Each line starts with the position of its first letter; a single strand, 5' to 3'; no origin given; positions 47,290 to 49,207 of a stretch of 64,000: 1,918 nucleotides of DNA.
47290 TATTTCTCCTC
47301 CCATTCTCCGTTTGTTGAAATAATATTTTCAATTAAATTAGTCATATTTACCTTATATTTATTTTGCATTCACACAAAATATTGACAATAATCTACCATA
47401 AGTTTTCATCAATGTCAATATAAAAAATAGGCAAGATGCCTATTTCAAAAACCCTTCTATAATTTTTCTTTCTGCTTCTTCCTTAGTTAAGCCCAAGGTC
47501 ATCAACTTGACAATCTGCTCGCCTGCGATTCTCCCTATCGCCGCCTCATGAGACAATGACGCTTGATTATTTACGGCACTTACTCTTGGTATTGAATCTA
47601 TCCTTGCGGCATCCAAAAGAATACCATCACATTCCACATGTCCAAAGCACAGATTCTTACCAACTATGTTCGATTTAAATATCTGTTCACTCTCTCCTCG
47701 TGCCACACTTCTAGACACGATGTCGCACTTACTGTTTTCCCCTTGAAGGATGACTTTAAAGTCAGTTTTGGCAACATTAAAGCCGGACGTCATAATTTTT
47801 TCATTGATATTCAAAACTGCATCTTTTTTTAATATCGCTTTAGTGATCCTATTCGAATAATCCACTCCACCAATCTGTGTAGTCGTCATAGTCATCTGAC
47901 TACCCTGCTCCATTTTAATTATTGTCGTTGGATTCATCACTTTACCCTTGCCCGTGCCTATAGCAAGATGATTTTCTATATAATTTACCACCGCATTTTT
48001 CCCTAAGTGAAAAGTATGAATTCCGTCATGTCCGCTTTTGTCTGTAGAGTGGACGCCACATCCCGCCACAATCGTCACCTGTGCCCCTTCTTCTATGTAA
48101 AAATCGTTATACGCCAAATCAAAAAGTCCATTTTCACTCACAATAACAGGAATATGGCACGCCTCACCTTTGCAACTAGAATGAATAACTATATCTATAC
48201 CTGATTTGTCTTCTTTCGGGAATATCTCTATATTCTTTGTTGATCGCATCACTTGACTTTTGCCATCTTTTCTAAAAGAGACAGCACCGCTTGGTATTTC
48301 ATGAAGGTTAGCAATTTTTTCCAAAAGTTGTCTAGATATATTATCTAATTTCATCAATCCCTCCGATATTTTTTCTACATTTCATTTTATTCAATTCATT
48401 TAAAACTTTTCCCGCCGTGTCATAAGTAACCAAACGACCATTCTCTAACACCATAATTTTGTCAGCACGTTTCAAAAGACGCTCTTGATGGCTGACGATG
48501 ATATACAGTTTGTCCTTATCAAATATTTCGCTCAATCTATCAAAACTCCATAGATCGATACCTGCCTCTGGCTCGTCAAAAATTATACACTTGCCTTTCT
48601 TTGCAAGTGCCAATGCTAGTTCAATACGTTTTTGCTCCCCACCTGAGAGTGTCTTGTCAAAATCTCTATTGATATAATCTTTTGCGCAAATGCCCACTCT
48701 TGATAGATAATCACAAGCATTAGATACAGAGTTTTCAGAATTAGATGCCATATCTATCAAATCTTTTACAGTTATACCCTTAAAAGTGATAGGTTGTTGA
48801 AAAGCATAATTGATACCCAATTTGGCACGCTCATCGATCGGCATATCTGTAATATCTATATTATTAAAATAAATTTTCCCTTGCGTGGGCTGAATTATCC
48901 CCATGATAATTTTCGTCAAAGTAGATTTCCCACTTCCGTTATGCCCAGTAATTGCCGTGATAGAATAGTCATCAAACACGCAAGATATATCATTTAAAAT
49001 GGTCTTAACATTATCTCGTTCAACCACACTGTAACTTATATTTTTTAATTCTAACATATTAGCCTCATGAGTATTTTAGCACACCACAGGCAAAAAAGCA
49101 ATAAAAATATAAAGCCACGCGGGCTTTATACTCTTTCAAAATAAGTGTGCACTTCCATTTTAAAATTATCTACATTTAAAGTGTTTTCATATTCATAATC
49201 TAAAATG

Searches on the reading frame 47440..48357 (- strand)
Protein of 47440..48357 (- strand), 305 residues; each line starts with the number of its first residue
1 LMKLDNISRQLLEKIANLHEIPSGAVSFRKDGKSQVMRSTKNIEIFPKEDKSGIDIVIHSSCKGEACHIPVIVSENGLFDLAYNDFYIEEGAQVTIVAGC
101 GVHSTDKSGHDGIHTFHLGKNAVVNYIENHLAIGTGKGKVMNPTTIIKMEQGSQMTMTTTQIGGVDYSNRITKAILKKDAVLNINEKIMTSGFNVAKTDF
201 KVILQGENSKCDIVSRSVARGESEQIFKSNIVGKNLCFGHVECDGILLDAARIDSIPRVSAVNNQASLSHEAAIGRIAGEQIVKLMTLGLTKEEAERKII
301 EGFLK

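Call 7: search_protein_families(library=pfam, proteins=[window:47440-48357:-], max_evalue=0.01)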
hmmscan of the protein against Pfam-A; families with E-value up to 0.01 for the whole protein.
window:47440-48357:- (305 aa): 1 family
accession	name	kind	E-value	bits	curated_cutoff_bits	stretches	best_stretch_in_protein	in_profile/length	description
PF01458.23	SUFBD_core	-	2e-27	96.6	27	1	87-303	17-232/232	SUF system FeS cluster assembly, SufBD core domain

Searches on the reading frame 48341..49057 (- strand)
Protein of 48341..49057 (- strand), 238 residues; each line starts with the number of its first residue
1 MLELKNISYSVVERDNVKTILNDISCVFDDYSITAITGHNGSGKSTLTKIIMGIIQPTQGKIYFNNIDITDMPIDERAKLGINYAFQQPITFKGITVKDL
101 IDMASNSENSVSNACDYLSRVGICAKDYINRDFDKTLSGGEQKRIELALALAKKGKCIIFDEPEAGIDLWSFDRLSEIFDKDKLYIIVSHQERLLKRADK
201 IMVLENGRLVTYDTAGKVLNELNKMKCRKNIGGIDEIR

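Call 7: search_protein_families(library=pfam, proteins=[window:48341-49057:-], max_evalue=0.01)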
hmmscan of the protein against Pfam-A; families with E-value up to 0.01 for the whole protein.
window:48341-49057:- (238 aa): 9 families
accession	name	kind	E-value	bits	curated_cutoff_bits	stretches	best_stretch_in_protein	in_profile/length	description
PF00005.33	ABC_tran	-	3.7e-28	99.3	25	1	21-164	1-136/137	ABC transporter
PF02463.25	SMC_N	-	2e-10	40.9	40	1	15-203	8-210/220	RecF/RecN/SMC N terminal domain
PF13304.12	AAA_21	-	6.9e-08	33.3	27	1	33-63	1-37/304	AAA domain, putative AbiEii toxin, Type IV TA system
PF13555.12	AAA_29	-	8.2e-06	25.9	27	1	29-66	20-56/61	P-loop containing region of AAA domain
PF13175.12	AAA_15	-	0.00016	21.9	32.1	1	22-105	15-105/374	AAA ATPase domain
PF13476.12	AAA_23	-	0.00024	22.2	27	1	19-162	9-123/201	AAA domain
PF25199.1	nSTAND_NTPase5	-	0.00068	19.9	34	0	10-47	18-57/145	Novel STAND NTPase 5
PF13173.12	AAA_14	-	0.0042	17.5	27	0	32-88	3-56/129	AAA domain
PF03193.22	RsgA_GTPase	-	0.0063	16.8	30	0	4-54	79-129/174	RsgA GTPase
